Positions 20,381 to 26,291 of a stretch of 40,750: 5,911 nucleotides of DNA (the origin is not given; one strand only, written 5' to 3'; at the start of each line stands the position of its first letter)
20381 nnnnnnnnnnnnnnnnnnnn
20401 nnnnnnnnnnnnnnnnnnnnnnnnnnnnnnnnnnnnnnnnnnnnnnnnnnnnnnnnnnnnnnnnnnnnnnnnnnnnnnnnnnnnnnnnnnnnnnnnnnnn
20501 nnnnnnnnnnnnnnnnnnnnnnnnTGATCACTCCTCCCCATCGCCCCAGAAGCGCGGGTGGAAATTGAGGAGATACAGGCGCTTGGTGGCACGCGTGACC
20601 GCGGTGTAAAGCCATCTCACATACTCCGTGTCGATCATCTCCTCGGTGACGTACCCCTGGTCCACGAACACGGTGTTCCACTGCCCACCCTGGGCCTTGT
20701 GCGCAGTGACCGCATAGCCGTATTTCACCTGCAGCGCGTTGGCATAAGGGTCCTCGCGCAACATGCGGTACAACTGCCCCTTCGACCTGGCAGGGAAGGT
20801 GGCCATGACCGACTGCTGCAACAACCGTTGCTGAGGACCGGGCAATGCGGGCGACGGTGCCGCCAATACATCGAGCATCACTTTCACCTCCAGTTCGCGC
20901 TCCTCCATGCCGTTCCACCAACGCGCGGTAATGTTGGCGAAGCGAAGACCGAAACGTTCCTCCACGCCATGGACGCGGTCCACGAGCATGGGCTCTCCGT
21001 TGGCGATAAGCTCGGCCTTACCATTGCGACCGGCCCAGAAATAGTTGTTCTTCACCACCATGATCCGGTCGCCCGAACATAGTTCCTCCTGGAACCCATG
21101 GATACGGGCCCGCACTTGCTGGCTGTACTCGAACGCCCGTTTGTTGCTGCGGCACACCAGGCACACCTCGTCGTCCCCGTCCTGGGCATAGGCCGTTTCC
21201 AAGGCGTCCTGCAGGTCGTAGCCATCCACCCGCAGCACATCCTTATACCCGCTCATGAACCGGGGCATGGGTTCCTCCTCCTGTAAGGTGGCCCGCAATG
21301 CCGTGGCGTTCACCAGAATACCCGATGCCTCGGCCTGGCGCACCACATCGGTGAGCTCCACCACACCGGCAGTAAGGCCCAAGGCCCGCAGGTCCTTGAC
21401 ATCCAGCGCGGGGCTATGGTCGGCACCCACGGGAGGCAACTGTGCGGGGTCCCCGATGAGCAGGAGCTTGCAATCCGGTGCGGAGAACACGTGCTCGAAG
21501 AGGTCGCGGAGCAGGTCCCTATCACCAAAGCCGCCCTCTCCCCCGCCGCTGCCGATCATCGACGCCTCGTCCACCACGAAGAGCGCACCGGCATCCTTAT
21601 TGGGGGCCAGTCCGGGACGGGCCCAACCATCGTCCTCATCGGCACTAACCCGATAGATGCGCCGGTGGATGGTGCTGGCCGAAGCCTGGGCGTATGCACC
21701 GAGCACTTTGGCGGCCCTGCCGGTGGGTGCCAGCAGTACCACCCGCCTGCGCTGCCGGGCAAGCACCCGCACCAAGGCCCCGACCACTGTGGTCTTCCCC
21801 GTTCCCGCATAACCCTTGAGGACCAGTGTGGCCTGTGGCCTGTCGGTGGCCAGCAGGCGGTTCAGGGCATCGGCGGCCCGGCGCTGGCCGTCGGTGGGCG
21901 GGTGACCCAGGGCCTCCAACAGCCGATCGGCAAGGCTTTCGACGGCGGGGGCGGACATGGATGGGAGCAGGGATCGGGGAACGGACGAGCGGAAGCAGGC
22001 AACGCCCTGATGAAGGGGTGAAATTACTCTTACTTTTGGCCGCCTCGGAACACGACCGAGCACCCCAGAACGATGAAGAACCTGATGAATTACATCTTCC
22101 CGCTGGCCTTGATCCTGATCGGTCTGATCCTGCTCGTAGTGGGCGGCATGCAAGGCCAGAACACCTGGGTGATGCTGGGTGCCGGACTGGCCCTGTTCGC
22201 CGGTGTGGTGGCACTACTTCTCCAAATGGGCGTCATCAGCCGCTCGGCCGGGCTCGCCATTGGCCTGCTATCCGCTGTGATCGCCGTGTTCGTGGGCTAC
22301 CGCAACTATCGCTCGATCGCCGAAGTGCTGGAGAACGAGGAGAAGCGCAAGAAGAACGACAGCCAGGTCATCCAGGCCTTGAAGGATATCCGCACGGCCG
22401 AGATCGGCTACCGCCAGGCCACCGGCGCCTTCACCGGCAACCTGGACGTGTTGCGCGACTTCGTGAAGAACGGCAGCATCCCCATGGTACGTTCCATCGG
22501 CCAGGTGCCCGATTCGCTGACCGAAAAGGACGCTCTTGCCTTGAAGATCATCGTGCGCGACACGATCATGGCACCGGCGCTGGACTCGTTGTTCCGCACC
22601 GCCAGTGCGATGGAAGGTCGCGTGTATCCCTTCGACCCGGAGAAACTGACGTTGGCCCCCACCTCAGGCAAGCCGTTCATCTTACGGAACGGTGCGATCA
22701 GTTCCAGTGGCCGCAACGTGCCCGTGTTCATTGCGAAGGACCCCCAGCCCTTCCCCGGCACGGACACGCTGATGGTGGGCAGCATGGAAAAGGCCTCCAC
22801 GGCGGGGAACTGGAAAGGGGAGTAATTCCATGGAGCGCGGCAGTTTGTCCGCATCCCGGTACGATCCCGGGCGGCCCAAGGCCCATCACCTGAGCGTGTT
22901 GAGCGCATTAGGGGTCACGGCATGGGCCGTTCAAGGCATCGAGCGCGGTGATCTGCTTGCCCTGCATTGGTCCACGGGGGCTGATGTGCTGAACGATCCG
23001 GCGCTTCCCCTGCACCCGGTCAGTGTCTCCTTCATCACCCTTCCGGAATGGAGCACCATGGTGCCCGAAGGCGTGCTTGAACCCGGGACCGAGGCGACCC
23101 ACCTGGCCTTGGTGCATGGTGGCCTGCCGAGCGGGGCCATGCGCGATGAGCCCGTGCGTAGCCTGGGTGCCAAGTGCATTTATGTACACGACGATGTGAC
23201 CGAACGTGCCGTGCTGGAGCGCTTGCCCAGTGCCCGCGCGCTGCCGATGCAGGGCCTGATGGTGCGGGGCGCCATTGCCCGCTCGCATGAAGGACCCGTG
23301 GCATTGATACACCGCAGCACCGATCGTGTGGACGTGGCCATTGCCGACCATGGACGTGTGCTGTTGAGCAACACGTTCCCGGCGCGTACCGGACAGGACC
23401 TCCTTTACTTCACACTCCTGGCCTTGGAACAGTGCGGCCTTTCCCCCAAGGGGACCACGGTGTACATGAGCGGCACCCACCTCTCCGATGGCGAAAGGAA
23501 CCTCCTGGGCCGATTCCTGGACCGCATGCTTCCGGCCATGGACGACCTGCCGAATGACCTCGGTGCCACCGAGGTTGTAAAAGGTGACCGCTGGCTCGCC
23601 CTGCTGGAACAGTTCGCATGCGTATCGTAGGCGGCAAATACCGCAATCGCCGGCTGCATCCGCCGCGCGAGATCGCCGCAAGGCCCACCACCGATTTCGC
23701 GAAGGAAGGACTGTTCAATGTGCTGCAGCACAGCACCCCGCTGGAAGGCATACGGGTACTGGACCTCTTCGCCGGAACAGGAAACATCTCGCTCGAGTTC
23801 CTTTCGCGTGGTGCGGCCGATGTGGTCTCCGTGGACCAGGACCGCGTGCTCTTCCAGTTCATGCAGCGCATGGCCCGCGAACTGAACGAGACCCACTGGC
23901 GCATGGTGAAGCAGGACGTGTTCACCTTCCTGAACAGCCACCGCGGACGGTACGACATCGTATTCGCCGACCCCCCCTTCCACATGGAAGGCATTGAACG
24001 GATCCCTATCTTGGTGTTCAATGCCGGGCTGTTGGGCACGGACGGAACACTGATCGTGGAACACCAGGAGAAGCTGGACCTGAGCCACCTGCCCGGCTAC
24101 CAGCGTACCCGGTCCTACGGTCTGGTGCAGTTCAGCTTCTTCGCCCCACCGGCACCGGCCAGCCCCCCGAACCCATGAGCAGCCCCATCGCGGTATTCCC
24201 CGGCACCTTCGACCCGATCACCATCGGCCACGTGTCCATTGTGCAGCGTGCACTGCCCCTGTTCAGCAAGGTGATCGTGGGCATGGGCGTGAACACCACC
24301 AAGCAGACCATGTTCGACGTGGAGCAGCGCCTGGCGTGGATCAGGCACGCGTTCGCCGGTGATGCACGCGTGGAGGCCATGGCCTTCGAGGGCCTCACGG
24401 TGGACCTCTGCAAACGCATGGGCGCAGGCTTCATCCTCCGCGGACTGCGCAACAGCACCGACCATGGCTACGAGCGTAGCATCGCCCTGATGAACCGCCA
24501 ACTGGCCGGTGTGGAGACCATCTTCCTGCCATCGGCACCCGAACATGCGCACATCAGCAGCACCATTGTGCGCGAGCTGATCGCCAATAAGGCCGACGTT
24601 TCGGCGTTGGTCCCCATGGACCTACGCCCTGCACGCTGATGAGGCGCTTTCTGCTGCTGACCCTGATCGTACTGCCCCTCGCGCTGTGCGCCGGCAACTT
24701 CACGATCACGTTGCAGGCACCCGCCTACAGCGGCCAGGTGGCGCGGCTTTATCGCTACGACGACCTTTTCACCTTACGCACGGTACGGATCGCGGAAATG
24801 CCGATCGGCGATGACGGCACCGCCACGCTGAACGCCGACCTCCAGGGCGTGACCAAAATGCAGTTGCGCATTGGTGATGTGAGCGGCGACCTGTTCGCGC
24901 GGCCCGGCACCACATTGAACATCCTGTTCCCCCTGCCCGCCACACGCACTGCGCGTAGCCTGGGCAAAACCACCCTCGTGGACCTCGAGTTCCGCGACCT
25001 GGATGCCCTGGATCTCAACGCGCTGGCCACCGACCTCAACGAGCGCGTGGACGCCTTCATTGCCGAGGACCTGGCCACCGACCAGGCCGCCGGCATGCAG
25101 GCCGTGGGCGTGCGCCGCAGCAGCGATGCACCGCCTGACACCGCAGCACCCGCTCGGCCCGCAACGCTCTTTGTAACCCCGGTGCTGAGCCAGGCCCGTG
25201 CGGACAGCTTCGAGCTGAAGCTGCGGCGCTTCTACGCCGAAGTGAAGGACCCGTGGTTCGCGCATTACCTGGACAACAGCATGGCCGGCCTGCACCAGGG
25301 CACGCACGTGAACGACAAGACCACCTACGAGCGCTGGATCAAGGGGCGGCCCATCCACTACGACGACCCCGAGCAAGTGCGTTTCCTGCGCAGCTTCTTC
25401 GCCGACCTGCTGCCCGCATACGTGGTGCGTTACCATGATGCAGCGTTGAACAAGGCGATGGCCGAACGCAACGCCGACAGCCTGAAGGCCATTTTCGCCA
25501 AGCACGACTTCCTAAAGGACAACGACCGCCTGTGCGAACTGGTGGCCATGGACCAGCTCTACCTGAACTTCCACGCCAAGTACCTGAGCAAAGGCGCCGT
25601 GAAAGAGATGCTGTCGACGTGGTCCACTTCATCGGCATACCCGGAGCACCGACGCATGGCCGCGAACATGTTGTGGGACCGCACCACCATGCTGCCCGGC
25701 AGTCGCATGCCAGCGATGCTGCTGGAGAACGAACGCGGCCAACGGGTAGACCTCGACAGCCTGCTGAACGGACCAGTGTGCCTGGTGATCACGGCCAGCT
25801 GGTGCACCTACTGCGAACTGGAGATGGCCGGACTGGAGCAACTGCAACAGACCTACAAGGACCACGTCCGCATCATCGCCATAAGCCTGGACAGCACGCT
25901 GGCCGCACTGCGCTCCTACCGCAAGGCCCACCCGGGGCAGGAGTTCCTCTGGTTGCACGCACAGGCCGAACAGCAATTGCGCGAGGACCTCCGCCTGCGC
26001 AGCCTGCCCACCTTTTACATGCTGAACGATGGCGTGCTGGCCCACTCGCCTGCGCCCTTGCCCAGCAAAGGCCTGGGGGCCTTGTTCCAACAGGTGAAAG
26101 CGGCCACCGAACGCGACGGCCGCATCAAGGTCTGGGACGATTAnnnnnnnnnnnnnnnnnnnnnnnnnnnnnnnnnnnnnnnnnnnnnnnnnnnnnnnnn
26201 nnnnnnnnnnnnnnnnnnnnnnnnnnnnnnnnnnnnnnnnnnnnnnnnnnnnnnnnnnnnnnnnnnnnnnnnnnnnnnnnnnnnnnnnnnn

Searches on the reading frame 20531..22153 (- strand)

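Call 4: search_protein_families(library=pfam, proteins=[window:20531-22153:-], max_evalue=0.001)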
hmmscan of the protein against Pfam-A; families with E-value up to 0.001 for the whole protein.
window:20531-22153:- (541 aa): 10 families
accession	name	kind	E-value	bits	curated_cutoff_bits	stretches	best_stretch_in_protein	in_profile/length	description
PF13604.12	AAA_30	-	5.3e-27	95.2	27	1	103-287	14-169/191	AAA domain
PF13538.12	UvrD_C_2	-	4.5e-20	71.7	27.4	1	478-529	1-52/52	UvrD-like helicase C-terminal domain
PF13245.12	AAA_19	-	1.1e-19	71.4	25.1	1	104-243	8-133/134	AAA domain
PF05970.20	PIF1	-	7e-07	29.5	25.9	1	103-274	19-190/223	PIF1-like helicase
PF13191.12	AAA_16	-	2.8e-06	28.4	32.6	1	94-238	9-142/167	AAA ATPase domain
PF13086.12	AAA_11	-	5.1e-05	23.6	27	0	96-151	9-68/257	AAA domain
PF05127.21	NAT10_TcmA_helicase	-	0.00016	22.1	22.7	1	112-201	2-102/176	RNA cytidine acetyltransferase NAT10/TcmA, helicase domain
PF01443.25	Viral_helicase1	-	0.00024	21.4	21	0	474-529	175-227/228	Viral superfamily 1 RNA helicase core domain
PF13401.12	AAA_22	-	0.00049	20.8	27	0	107-239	5-126/130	AAA domain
PF25199.1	nSTAND_NTPase5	-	0.00097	19.4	34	0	91-141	22-76/145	Novel STAND NTPase 5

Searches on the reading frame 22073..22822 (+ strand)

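Call 59: search_protein_families(library=ncbifam, proteins=[window:22073-22822:+], max_evalue=0.01)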
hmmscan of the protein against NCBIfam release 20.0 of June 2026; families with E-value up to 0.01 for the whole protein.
window:22073-22822:+ (250 aa): 2 families
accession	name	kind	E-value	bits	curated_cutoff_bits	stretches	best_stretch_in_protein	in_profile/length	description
TIGR00814.1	stp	subfamily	0.0015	17.6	525.8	1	30-101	6-73/397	serine/threonine transporter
TIGR00914.1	2A0601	subfamily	0.0064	14.2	701.45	1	6-99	881-970/1051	CusA/CzcA family heavy metal efflux RND transporter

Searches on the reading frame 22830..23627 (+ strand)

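Call 4: search_protein_families(library=pfam, proteins=[window:22830-23627:+], max_evalue=0.001)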
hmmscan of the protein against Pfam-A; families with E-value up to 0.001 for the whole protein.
window:22830-23627:+ (266 aa): 1 family
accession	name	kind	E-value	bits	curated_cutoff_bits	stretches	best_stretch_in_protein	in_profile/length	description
PF12864.12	DUF3822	-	3.8e-16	59.5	24.9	1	75-217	80-224/241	Protein of unknown function (DUF3822)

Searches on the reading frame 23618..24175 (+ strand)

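Call 4: search_protein_families(library=pfam, proteins=[window:23618-24175:+], max_evalue=0.001)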
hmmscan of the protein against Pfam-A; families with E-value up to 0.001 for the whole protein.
window:23618-24175:+ (186 aa): 6 families
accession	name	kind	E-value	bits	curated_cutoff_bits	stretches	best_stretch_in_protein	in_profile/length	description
PF03602.21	Cons_hypoth95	-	1.6e-37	129.4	24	1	1-175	1-181/182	Conserved hypothetical protein 95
PF05175.20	MTS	-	4.2e-08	33.5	23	1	25-126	16-113/170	Methyltransferase small domain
PF13847.12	Methyltransf_31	-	6.3e-08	32.9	27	1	43-121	3-84/145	Methyltransferase domain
PF13649.12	Methyltransf_25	-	8.8e-07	30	27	1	47-122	1-75/97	Methyltransferase domain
PF00398.26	RrnaAD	-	0.00016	21.3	24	1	35-104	22-88/263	Ribosomal RNA adenine dimethylase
PF02086.21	MethyltransfD12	-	0.00044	20.5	22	0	29-88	5-64/253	D12 class N6 adenine-specific DNA methyltransferase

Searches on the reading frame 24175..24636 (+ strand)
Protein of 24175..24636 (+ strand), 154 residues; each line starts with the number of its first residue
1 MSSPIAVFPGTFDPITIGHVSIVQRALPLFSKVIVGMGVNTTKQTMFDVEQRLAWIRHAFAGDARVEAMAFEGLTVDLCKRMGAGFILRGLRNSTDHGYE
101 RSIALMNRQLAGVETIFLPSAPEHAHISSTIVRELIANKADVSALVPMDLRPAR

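Call 4: search_protein_families(library=pfam, proteins=[window:24175-24636:+], max_evalue=0.001)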
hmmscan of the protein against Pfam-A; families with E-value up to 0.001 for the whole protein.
window:24175-24636:+ (154 aa): 1 family
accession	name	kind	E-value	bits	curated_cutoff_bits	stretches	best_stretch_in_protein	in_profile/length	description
PF01467.32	CTP_transf_like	-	2.9e-22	79.7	21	1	7-134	1-132/133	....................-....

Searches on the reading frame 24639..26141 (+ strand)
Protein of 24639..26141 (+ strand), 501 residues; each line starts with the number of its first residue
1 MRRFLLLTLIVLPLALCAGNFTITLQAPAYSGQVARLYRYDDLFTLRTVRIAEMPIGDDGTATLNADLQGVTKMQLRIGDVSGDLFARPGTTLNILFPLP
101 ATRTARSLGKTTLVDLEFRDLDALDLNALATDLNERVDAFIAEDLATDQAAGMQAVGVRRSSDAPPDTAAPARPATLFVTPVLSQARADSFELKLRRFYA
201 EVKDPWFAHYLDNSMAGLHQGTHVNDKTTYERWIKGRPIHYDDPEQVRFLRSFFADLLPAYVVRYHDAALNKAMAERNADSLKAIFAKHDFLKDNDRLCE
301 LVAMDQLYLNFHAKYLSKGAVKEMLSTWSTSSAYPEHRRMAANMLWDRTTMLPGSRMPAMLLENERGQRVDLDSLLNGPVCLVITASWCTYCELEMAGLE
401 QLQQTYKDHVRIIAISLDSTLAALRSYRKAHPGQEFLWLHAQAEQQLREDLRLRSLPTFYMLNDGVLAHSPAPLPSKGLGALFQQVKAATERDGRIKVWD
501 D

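Call 5: search_protein_families(library=pfam, proteins=[window:24639-26141:+], max_evalue=0.001)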
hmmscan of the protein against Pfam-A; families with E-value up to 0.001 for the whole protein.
window:24639-26141:+ (501 aa): 5 families
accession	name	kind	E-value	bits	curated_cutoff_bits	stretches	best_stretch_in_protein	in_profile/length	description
PF13905.12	Thioredoxin_8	-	6e-11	43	27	1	379-463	3-89/94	Thioredoxin-like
PF00578.27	AhpC-TSA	-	8.7e-10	39.1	26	1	354-436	2-84/124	AhpC/TSA family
PF08534.16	Redoxin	-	1.4e-07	31.8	26.6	1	353-430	2-83/148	Redoxin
PF13098.12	Thioredoxin_2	-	6.7e-05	23.6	27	1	379-465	7-85/104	Thioredoxin-like domain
PF00085.26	Thioredoxin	-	0.00017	22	23.5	0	379-420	20-61/103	Thioredoxin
